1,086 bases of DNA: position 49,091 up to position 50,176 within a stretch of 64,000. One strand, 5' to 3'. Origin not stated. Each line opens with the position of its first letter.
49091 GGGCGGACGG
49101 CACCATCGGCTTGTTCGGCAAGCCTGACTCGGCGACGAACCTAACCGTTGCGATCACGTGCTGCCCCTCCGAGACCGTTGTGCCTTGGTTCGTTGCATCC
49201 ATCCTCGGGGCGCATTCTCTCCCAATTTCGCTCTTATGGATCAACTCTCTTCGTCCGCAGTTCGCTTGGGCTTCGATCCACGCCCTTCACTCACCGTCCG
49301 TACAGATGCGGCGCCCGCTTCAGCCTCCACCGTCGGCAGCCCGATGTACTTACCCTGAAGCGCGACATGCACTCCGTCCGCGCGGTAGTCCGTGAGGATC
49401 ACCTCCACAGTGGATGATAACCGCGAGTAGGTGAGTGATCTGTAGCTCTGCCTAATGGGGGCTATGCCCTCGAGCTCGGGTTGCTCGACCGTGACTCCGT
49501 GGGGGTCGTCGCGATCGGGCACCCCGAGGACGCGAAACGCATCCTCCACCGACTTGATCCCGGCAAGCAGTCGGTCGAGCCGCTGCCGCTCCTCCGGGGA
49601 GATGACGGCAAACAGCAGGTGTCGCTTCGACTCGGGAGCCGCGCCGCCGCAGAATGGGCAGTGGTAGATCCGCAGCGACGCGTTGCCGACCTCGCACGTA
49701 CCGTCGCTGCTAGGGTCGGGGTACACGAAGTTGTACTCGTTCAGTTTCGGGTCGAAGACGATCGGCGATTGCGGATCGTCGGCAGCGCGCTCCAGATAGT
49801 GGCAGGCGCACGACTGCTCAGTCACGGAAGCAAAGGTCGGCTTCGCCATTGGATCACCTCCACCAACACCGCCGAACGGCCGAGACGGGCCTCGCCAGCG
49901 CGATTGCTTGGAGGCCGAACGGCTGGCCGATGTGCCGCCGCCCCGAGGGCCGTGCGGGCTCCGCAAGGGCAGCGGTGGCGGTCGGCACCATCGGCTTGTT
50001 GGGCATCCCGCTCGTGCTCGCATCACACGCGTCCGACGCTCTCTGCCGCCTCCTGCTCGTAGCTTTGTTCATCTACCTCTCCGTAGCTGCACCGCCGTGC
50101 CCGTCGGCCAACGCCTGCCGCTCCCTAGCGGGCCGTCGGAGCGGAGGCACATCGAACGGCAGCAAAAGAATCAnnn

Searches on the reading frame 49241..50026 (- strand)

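Call 61: search_protein_families(library=pfam, proteins=[window:49241-50026:-], max_evalue=0.001)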
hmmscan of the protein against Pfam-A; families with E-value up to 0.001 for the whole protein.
window:49241-50026:- (261 aa): 1 family
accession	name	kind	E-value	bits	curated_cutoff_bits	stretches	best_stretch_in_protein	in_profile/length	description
PF22400.1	DUF6980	-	3.2e-06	27.7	27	1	73-142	13-74/99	Domain of unknown function (DUF6980)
